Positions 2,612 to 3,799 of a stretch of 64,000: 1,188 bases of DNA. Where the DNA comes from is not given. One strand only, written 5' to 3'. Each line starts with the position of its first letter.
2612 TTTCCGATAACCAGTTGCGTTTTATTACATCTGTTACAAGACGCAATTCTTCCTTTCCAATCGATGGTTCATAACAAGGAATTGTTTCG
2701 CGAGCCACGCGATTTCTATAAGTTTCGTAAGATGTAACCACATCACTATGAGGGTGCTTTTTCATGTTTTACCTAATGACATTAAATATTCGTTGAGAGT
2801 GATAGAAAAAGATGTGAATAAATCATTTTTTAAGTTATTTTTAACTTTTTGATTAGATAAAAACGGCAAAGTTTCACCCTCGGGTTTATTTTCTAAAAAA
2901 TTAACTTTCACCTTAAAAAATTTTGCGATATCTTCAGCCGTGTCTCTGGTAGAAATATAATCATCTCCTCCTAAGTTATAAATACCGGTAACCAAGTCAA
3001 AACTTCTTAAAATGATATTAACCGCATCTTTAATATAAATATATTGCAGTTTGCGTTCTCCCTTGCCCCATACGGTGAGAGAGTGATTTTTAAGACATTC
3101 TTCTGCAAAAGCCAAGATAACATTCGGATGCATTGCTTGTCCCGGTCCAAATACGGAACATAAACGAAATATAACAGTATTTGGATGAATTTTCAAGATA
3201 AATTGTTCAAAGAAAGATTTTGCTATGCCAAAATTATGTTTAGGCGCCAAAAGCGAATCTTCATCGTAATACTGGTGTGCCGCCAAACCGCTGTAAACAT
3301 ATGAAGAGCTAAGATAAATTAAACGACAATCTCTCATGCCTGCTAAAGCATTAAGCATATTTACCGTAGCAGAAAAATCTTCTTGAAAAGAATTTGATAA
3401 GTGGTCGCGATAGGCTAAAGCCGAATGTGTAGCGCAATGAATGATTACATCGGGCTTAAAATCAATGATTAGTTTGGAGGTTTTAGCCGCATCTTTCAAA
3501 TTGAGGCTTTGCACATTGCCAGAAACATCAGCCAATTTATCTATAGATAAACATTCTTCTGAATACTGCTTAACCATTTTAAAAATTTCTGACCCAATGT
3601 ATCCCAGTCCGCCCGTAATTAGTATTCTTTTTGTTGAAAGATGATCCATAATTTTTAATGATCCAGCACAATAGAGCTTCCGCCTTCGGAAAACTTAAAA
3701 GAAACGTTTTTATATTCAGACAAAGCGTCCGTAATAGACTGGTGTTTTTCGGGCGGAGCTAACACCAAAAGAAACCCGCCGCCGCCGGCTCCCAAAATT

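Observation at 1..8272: GDP-heptose module fused to a Gmd/Fcl/Rmd-like trio and two DegT aminotransferases: predicted amino-6-deoxyheptose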

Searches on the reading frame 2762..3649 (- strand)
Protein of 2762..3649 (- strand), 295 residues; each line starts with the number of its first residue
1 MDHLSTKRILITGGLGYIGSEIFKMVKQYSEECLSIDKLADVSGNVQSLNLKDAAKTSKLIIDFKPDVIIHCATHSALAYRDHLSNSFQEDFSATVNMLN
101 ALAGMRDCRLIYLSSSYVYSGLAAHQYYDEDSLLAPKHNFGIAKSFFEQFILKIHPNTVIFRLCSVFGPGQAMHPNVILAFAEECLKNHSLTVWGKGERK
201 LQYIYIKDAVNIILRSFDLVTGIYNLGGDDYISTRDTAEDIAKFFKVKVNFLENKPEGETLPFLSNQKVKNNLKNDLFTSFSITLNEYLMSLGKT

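Call 7: search_protein_families(library=pfam, proteins=[window:2762-3649:-])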
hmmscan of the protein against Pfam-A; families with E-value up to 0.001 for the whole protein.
window:2762-3649:- (295 aa): 4 families
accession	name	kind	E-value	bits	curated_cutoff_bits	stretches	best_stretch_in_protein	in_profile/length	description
PF01370.27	Epimerase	-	1.8e-31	109.8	20.9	1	9-227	1-240/240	NAD dependent epimerase/dehydratase family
PF04321.23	RmlD_sub_bind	-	2.3e-24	86.4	27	1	8-249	2-235/287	RmlD substrate binding domain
PF16363.11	GDP_Man_Dehyd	-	3.8e-15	56.6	27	1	10-218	1-238/332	GDP-mannose 4,6 dehydratase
PF01073.25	3Beta_HSD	-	3e-05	23.7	22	1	10-208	1-220/280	3-beta hydroxysteroid dehydrogenase/isomerase family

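Call 8: search_protein_families(library=ncbifam, proteins=[window:2762-3649:-])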
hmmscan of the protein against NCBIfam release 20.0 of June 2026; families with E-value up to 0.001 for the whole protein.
window:2762-3649:- (295 aa): 17 families
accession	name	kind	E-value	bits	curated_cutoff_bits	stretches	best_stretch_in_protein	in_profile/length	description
TIGR01214.1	rmlD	equivalog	1.7e-19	70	224.05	1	8-249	1-230/285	dTDP-4-dehydrorhamnose reductase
TIGR02197.1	heptose_epim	equivalog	1.1e-18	67.5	274.6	1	9-254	1-271/316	ADP-glyceromanno-heptose 6-epimerase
TIGR01181.1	dTDP_gluc_dehyt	equivalog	3e-14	52.8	365.1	1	8-274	1-293/321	dTDP-glucose 4,6-dehydratase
TIGR01179.1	galE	equivalog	1.5e-13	50.3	262.3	1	8-162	1-172/332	UDP-glucose 4-epimerase GalE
NF047922.1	GDPFucSynFcl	equivalog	3.6e-11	43.1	500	1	6-135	2-124/308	GDP-L-fucose synthase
NF008360.0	PRK11150.1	equivalog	2.8e-10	39.9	452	1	9-247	2-256/310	ADP-glyceromanno-heptose 6-epimerase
NF007582.0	PRK10217.1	equivalog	3.1e-08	33.1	698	1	7-246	2-271/355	dTDP-glucose 4,6-dehydratase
TIGR04180.1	EDH_00030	hypoth_equivalog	1.7e-07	30.6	475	1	50-254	57-265/297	NAD-dependent 4,6-dehydratase LegB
TIGR01777.1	yfcH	hypoth_equivalog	5.3e-07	29.5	207.35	1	9-246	1-242/292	TIGR01777 family oxidoreductase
NF007490.0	PRK10084.1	subfamily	1e-06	28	649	0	8-50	2-44/361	dTDP-glucose 4,6-dehydratase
NF007440.0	PRK09987.1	equivalog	2.6e-06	27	308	1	50-184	39-172/299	dTDP-4-dehydrorhamnose reductase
NF041015.1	UDPsulfquin_syn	equivalog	6.8e-06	25.3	575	0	26-105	50-133/384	UDP-sulfoquinovose synthase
NF042422.1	oxyalk_red_OleD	equivalog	1.3e-05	24.7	580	1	8-234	2-233/329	2-alkyl-3-oxoalkanoate reductase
TIGR02622.1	CDP_4_6_dhtase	equivalog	2e-05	23.9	278.45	1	7-145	5-159/352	CDP-glucose 4,6-dehydratase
NF043036.1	ErythonDh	equivalog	2.3e-05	23.8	325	1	8-150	2-159/321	D-erythronate dehydrogenase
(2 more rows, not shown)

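Call 20: search_solved_structures(query=window:2762-3649:-, max_evalue=0.00001)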
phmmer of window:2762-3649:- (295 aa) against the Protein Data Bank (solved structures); distinct sequences matched with E-value up to 0.00001: 62 (the best 60 are shown).
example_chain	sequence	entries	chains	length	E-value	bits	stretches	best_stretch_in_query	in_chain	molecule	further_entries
8v4g_A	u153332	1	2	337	1.5e-14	57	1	3-267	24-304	Putative nucleotide sugar dehydratase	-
8v4h_A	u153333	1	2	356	1.8e-14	56.8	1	3-267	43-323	Putative nucleotide sugar dehydratase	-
6wjb_A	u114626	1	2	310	2.7e-14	56.2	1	5-218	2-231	NAD-dependent epimerase/dehydratase family protein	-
9gpi_D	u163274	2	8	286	4.2e-14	55.6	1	7-255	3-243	dTDP-4-dehydrorhamnose reductase, putative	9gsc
6wj9_A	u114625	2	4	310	4.4e-14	55.5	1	5-218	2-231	NAD-dependent epimerase/dehydratase family protein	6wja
8rdi_A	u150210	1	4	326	9.6e-13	51.1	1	8-247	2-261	SDR family NAD(P)-dependent oxidoreductase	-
8rdg_A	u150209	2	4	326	2.5e-12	49.7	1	8-247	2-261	SDR family NAD(P)-dependent oxidoreductase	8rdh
4ndn_E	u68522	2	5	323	2.8e-12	49.6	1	5-193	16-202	Methionine adenosyltransferase 2 subunit beta | Isoform 2 of Methionine adenosyltransferase 2 subunit beta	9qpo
4ktt_E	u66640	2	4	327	2.9e-12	49.5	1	5-193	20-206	Methionine adenosyltransferase 2 subunit beta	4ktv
30gd_E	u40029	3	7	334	3.1e-12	49.5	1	5-193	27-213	Isoform 1 of Methionine adenosyltransferase 2 subunit beta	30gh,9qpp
2ydx_A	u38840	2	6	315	5.7e-12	48.6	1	7-193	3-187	METHIONINE ADENOSYLTRANSFERASE 2 SUBUNIT BETA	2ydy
3ehe_A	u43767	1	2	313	6.1e-12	48.5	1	9-243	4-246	UDP-glucose 4-epimerase (GalE-1)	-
3aw9_A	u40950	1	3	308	1.4e-11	47.3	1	8-260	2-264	NAD-dependent epimerase/dehydratase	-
2pk3_A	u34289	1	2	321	3.9e-11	45.9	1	3-183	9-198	GDP-6-deoxy-D-lyxo-4-hexulose reductase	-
2p5u_A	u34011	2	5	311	6.9e-11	45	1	8-242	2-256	UDP-glucose 4-epimerase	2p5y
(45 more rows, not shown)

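Call 34: find_homologous_proteins(query=window:2762-3649:-, max_evalue=1e-10)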
Query window:2762-3649:- (295 aa): 199 proteins with E <= 1e-10 among 1256 candidates; the best 120 are listed.
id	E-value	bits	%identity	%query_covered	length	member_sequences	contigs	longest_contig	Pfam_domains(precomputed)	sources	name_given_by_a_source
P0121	4.6e-194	661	100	100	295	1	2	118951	PF04321.24,PF16363.12,PF01370.28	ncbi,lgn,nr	ncbi:MAG: NAD(P)-dependent oxidoreductase [Candidatus Staskawiczbacteria bacterium]|nr:NAD(P)-depend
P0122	1.2e-166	571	85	100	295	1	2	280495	PF04321.24,PF16363.12,PF01073.26,PF01370.28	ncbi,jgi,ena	-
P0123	4.6e-165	566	86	100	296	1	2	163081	PF04321.24,PF16363.12,PF01073.26,PF01370.28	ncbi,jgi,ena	-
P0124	3.1e-164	563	86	99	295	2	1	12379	PF04321.24,PF16363.12,PF01370.28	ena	-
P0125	1.7e-162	557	85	99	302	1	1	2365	PF04321.24,PF16363.12,PF01370.28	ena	-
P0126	1.2e-160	551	84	99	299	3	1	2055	PF04321.24,PF16363.12,PF01073.26,PF01370.28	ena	-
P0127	1.1e-157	541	83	99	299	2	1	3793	PF04321.24,PF16363.12,PF01073.26,PF01370.28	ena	-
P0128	1.6e-157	541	84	98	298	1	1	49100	PF04321.24,PF16363.12,PF01073.26,PF01370.28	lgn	-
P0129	1.4e-156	538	83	100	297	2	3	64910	PF04321.24,PF16363.12,PF01073.26,PF01370.28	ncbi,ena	-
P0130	2.3e-154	531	81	98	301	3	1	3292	PF04321.24,PF16363.12,PF01073.26,PF01370.28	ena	-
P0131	3.8e-154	530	82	99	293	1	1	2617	PF04321.24,PF16363.12,PF01370.28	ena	-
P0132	3.8e-152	523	78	99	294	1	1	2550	PF04321.24,PF16363.12,PF01073.26,PF01370.28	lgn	-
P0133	1.6e-150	518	82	93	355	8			PF04321.24,PF16363.12,PF01370.28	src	-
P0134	2.1e-150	518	65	99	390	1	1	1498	PF04321.24,PF16363.12,PF01073.26,PF01370.28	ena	-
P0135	1.4e-148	512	79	100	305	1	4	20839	PF04321.24,PF16363.12,PF01073.26,PF01370.28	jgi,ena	-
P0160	3.2e-92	327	54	97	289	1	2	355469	PF04321.24,PF16363.12,PF01370.28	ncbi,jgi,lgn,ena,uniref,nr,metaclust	ncbi:MAG: hypothetical protein A3J93_01110 [Candidatus Magasanikbacteria bacterium RIFOXYC2_FULL_42_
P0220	1.7e-76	275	45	96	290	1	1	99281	PF04321.24,PF16363.12,PF01370.28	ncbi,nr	ncbi:MAG: NAD(P)-dependent oxidoreductase [Bacteroidia bacterium]|nr:NAD(P)-dependent oxidoreductase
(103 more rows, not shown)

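Call 35: find_encoding_contigs(protein=P0121, flank=10000, max_places=3)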
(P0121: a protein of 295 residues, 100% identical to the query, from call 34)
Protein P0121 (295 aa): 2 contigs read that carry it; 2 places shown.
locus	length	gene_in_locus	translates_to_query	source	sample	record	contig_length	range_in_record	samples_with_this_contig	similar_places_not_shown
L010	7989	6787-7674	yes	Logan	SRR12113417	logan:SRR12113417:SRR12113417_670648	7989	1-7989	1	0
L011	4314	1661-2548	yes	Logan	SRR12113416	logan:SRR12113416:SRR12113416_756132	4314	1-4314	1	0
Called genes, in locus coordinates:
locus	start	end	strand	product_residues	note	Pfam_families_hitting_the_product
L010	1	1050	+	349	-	?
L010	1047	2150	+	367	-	PF13439:Glyco_transf_4, PF20706:GT4-conflict, PF00534:Glycos_transf_1, PF13692:Glyco_trans_1_4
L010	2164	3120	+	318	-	PF01073:3Beta_HSD (weak), PF01370:Epimerase, PF02719:Polysacc_synt_2, PF04321:RmlD_sub_bind, PF16363:GDP_Man_Dehyd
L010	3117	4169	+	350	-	PF01370:Epimerase, PF16363:GDP_Man_Dehyd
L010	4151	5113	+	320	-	PF01073:3Beta_HSD, PF01370:Epimerase, PF02719:Polysacc_synt_2 (faint), PF13460:NAD_binding_10 (weak), PF16363:GDP_Man_Dehyd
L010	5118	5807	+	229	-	PF00483:NTP_transferase, PF12804:NTP_transf_3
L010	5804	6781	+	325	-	PF00288:GHMP_kinases_N, PF08544:GHMP_kinases_C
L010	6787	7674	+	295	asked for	PF01370:Epimerase, PF04321:RmlD_sub_bind, PF16363:GDP_Man_Dehyd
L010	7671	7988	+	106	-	?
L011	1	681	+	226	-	?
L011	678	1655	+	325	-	PF00288:GHMP_kinases_N, PF08544:GHMP_kinases_C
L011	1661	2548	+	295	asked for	PF01370:Epimerase, PF04321:RmlD_sub_bind, PF16363:GDP_Man_Dehyd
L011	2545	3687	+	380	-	PF00155:Aminotran_1_2 (weak), PF01041:DegT_DnrJ_EryC1, PF01053:Cys_Met_Meta_PP (weak)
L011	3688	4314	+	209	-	?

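Call 36: find_encoding_contigs(protein=P0160, flank=10000, max_places=1)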
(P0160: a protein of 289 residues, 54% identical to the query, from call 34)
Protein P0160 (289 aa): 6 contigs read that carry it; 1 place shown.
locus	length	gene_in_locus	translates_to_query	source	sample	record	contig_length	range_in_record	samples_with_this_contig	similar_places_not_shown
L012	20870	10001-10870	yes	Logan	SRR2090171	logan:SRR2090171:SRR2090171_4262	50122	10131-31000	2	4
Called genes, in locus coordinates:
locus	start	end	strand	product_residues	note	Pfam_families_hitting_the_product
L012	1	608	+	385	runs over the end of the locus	PF01041:DegT_DnrJ_EryC1, PF01053:Cys_Met_Meta_PP (weak)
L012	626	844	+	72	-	-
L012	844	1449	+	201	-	-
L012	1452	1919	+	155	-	PF00293:NUDIX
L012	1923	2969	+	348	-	PF00852:Glyco_transf_10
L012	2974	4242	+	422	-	PF00005:ABC_tran, PF13304:AAA_21 (faint), PF14524:Wzt_C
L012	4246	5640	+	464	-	-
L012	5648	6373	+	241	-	PF03269:DUF268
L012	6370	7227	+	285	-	PF01531:Glyco_transf_11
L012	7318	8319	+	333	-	PF00288:GHMP_kinases_N, PF08544:GHMP_kinases_C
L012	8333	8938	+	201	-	PF13580:SIS_2, PF01380:SIS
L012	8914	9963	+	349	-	PF00535:Glycos_transf_2, PF10111:Glyco_tranf_2_2, PF13641:Glyco_tranf_2_3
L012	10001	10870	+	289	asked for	PF01370:Epimerase, PF04321:RmlD_sub_bind, PF16363:GDP_Man_Dehyd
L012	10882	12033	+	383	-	PF01041:DegT_DnrJ_EryC1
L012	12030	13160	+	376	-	PF01041:DegT_DnrJ_EryC1, PF01212:Beta_elim_lyase (weak)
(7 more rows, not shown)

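Call 37: find_encoding_contigs(protein=P0220, flank=10000, max_places=1)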
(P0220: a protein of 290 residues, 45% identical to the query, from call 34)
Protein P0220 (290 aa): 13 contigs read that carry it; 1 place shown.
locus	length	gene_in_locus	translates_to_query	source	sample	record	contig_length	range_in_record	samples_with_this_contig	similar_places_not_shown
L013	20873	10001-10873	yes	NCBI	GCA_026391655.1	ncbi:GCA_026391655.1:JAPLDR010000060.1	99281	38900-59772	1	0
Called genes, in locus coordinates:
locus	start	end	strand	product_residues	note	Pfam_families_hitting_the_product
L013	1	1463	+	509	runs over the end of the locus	-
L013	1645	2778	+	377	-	-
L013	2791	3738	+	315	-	PF01522:Polysacc_deac_1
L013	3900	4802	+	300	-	PF00535:Glycos_transf_2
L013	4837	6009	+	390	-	-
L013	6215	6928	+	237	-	PF00483:NTP_transferase, PF12804:NTP_transf_3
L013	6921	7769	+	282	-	PF01370:Epimerase, PF04321:RmlD_sub_bind, PF01073:3Beta_HSD (weak), PF02719:Polysacc_synt_2, PF16363:GDP_Man_Dehyd, PF07993:NAD_binding_4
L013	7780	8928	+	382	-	PF13439:Glyco_transf_4 (weak), PF00534:Glycos_transf_1, PF13692:Glyco_trans_1_4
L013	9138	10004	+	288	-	PF13489:Methyltransf_23 (weak), PF08241:Methyltransf_11 (weak), PF13649:Methyltransf_25 (faint)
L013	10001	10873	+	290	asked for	PF01370:Epimerase, PF04321:RmlD_sub_bind, PF16363:GDP_Man_Dehyd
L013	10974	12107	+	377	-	PF01041:DegT_DnrJ_EryC1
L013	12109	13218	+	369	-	PF01041:DegT_DnrJ_EryC1, PF01212:Beta_elim_lyase (weak), PF00266:Aminotran_5 (weak)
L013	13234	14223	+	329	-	PF01073:3Beta_HSD, PF01370:Epimerase, PF02719:Polysacc_synt_2, PF04321:RmlD_sub_bind, PF13460:NAD_binding_10, PF16363:GDP_Man_Dehyd, PF07993:NAD_binding_4 (weak)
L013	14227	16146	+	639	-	PF00483:NTP_transferase, PF12804:NTP_transf_3, PF00702:Hydrolase (weak), PF08645:PNK3P (weak), PF13242:Hydrolase_like, PF13419:HAD_2 (weak)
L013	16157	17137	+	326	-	PF00288:GHMP_kinases_N, PF08544:GHMP_kinases_C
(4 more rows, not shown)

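Call 42: find_related_loci(query=A1, collection=genome_contigs, flank=10000)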
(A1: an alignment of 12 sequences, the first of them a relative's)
Query A1 (295 aa) in genome_contigs; peptide patterns used: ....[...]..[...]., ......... (x = any residue, [..] = any of these).
64 stretches matched a pattern; 16 encode a relative of the query (tblastn E <= 1e-3); 15 distinct loci.
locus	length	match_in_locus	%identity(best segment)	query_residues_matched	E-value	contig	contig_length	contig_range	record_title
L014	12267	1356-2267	77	1-294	3e-158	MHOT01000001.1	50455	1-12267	MAG: Candidatus Staskawiczbacteria bacterium RIFCSPHIGHO2_02_FULL_42_22 rifcsphigho2_02_scaffold_1049, whole genome shot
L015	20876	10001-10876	70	1-292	2e-140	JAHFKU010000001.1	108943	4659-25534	MAG: Candidatus Staskawiczbacteria bacterium isolate nzgw417 NODE_59_length_108944_cov_4.354116, whole genome shotgun se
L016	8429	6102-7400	80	1-294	2e-131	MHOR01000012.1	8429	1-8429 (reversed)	MAG: Candidatus Staskawiczbacteria bacterium RIFCSPHIGHO2_02_FULL_34_10 rifcsphigho2_02_scaffold_19450, whole genome sho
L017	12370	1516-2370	54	8-292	2e-100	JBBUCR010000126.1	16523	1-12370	MAG: Patescibacteria group bacterium isolate H52-bin043_1 H52_bin043_1_000000000126, whole genome shotgun sequence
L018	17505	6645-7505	54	6-292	1e-99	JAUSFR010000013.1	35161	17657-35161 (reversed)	MAG: bacterium isolate E14_maxbin.342_sub E14_k141_711037, whole genome shotgun sequence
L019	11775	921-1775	51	8-292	2e-94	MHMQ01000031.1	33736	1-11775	MAG: Candidatus Niyogibacteria bacterium RIFCSPLOWO2_01_FULL_45_48 rifcsplowo2_01_scaffold_5087, whole genome shotgun se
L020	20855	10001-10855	54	8-292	8e-92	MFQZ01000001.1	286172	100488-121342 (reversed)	MAG: Candidatus Magasanikbacteria bacterium RIFOXYC2_FULL_42_28 rifoxyc2_full_scaffold_12, whole genome shotgun sequence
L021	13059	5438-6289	48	5-289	1e-89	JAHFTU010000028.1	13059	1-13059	MAG: Candidatus Woesearchaeota archaeon isolate nzgw63 NODE_1711_length_13060_cov_5.109668, whole genome shotgun sequenc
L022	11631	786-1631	47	7-289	2e-89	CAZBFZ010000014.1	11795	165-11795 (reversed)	MAG TPA_asm: uncultured Methanosarcinales archaeon isolate binchicken_co125_500 genome assembly, contig: NODE_11109_leng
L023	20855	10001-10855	50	5-289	2e-85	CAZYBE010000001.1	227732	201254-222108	MAG TPA_asm: uncultured Eubacteriales bacterium isolate binchicken_co376_124 genome assembly, contig: NODE_10_length_227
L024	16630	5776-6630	45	4-289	2e-84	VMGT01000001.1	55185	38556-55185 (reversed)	MAG: Parcubacteria group bacterium Greene1014_15 Greene101415_scaffold_466, whole genome shotgun sequence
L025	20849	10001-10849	47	7-289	5e-84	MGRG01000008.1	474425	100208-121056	MAG: Deltaproteobacteria bacterium RIFCSPHIGHO2_01_FULL_43_49 rifcsphigho2_01_scaffold_37, whole genome shotgun sequence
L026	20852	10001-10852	45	9-292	1e-82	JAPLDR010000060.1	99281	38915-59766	MAG: Bacteroidia bacterium isolate LacPavin_0419_WC70L_MAG_39_8 LacPavin_0419_WC70L_scaffold_24881, whole genome shotgun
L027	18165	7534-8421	83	1-294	1e-164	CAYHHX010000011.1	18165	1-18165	MAG TPA_asm: uncultured Candidatus Saccharibacteria bacterium isolate ERP119705_co13_61 genome assembly, contig: NODE_38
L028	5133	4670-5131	58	8-163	6e-54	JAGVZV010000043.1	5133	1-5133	Candidatus Woesearchaeota archaeon isolate RIFCSPLOWO2_01_FULL_33_9b rifcsplowo2_01_scaffold_80694, whole genome shotgun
